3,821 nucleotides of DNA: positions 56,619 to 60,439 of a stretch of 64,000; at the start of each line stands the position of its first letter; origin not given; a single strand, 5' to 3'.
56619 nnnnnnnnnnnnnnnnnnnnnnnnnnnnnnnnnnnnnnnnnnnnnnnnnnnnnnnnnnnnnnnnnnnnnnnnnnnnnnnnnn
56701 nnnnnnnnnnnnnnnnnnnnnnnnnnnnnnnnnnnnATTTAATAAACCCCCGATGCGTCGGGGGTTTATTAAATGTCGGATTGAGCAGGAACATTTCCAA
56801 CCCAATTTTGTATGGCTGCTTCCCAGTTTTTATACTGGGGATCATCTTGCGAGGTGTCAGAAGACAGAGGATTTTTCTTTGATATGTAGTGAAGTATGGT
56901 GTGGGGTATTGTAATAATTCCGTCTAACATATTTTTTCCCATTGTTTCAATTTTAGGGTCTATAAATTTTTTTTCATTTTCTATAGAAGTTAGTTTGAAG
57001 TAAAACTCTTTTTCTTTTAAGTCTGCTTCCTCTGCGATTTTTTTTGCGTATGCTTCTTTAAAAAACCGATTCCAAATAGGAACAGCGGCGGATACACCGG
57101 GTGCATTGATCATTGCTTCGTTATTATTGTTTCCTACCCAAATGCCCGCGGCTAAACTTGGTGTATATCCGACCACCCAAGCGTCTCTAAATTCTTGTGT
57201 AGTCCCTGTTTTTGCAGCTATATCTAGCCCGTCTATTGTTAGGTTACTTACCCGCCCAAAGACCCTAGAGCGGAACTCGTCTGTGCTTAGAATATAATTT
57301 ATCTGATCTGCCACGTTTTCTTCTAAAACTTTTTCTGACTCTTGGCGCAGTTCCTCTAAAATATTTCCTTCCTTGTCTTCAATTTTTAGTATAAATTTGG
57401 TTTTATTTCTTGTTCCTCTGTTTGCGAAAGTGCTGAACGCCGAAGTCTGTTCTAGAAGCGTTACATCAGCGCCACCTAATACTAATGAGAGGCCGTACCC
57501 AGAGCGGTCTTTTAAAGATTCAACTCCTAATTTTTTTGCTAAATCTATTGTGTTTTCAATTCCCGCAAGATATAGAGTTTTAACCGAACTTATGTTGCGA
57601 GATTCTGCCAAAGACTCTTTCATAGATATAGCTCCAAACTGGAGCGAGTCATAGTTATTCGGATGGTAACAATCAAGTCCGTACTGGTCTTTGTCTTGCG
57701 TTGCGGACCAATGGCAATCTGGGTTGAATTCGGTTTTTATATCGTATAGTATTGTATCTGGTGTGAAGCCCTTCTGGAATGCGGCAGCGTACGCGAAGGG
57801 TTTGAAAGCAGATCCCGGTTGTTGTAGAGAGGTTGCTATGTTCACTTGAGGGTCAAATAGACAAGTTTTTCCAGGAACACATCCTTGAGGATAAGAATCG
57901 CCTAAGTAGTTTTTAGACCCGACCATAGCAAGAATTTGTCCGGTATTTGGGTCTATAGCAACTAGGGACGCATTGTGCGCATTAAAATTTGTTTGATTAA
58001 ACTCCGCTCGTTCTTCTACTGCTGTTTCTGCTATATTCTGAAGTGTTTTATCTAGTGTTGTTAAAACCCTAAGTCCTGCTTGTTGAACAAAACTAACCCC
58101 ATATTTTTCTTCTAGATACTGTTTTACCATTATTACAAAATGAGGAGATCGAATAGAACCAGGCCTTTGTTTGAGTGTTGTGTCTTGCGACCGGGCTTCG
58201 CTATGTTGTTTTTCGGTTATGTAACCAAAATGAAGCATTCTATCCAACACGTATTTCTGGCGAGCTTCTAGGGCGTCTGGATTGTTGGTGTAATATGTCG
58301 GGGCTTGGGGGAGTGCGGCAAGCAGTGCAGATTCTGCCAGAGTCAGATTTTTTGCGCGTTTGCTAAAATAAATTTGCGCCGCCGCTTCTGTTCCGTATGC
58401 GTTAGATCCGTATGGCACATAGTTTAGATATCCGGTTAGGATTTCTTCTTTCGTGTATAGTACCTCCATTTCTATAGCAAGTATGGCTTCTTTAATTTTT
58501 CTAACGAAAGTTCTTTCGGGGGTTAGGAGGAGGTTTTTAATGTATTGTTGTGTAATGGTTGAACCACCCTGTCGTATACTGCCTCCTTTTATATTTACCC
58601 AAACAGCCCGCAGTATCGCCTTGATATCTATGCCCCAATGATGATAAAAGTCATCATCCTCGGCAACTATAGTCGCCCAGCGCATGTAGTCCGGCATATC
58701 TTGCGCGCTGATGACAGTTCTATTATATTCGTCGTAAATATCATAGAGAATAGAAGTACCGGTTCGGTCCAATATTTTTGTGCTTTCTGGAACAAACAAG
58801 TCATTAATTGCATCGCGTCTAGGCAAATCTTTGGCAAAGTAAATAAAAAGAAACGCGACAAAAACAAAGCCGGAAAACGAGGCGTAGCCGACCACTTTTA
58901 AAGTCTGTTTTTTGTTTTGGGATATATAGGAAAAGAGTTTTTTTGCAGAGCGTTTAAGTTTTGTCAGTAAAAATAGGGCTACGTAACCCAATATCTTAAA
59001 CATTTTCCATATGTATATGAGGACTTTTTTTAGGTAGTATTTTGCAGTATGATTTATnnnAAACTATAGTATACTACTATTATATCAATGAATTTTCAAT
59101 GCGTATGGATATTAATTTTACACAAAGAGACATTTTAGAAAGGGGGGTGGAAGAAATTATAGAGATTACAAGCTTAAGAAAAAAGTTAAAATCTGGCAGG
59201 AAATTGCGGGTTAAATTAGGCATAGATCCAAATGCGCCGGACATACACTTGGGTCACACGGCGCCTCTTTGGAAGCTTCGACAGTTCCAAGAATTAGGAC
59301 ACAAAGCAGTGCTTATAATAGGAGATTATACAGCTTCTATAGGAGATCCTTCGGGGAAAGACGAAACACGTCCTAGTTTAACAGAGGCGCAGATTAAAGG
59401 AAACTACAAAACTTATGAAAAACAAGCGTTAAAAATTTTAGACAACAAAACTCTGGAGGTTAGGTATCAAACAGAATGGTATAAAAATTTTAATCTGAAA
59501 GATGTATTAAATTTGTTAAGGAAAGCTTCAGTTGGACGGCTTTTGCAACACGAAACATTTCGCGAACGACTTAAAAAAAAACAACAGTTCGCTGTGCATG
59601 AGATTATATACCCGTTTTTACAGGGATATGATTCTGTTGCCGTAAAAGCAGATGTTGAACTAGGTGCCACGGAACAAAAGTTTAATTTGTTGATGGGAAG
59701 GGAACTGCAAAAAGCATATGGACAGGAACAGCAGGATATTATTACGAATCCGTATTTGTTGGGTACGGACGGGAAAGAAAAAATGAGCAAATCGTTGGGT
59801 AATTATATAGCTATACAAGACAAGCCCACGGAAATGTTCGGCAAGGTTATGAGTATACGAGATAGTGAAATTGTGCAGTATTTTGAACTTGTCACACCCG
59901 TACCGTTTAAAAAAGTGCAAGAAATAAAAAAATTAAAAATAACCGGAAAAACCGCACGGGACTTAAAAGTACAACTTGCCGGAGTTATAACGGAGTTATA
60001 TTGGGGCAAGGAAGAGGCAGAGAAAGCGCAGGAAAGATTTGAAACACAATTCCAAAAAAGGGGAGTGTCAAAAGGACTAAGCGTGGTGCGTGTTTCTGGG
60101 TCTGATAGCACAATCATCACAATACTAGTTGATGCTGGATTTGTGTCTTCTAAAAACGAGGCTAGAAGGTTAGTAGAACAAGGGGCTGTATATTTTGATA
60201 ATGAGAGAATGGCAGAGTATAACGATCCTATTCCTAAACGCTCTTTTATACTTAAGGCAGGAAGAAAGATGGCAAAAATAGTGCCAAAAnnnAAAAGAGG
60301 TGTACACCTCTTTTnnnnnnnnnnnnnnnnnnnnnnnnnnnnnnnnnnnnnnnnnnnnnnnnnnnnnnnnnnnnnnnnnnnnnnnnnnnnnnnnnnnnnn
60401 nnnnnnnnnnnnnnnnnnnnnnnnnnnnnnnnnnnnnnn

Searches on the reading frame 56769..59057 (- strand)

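Call 56: search_protein_families(library=pfam, proteins=[window:56769-59057:-], max_evalue=0.00001)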
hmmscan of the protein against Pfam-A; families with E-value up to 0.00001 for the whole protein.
window:56769-59057:- (762 aa): 2 families
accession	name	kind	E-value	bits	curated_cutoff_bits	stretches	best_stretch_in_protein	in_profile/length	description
PF00912.28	Transgly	-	1.2e-64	217.5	27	1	106-274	7-177/178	Transglycosylase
PF00905.27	Transpeptidase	-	5.7e-28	98.4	22.1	1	364-664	2-296/299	Penicillin binding protein transpeptidase domain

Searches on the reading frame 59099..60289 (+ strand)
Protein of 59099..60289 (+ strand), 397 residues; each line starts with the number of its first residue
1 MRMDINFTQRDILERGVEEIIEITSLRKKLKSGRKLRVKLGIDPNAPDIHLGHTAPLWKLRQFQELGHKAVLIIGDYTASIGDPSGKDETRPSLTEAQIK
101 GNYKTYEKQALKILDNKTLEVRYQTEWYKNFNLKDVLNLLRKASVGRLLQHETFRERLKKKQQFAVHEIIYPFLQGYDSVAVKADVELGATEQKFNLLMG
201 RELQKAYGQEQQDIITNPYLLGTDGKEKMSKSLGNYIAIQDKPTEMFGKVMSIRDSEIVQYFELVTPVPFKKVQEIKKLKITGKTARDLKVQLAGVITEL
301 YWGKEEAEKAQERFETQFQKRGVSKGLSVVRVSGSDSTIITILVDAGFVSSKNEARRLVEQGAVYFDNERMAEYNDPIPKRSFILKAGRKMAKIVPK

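Call 56: search_protein_families(library=pfam, proteins=[window:59099-60289:+], max_evalue=0.00001)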
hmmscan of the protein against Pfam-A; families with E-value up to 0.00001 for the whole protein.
window:59099-60289:+ (397 aa): 3 families
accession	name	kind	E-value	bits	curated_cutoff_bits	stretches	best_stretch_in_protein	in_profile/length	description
PF00579.31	tRNA-synt_1b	-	2.1e-65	221.4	21.1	1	32-319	2-292/292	tRNA synthetases class I (W and Y)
PF22421.1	SYY_C-terminal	-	6.7e-09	36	27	1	325-378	7-60/83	Tyrosine--tRNA ligase SYY-like C-terminal domain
PF01479.30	S4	-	2.2e-06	27.7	22.8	1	341-372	5-36/48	S4 domain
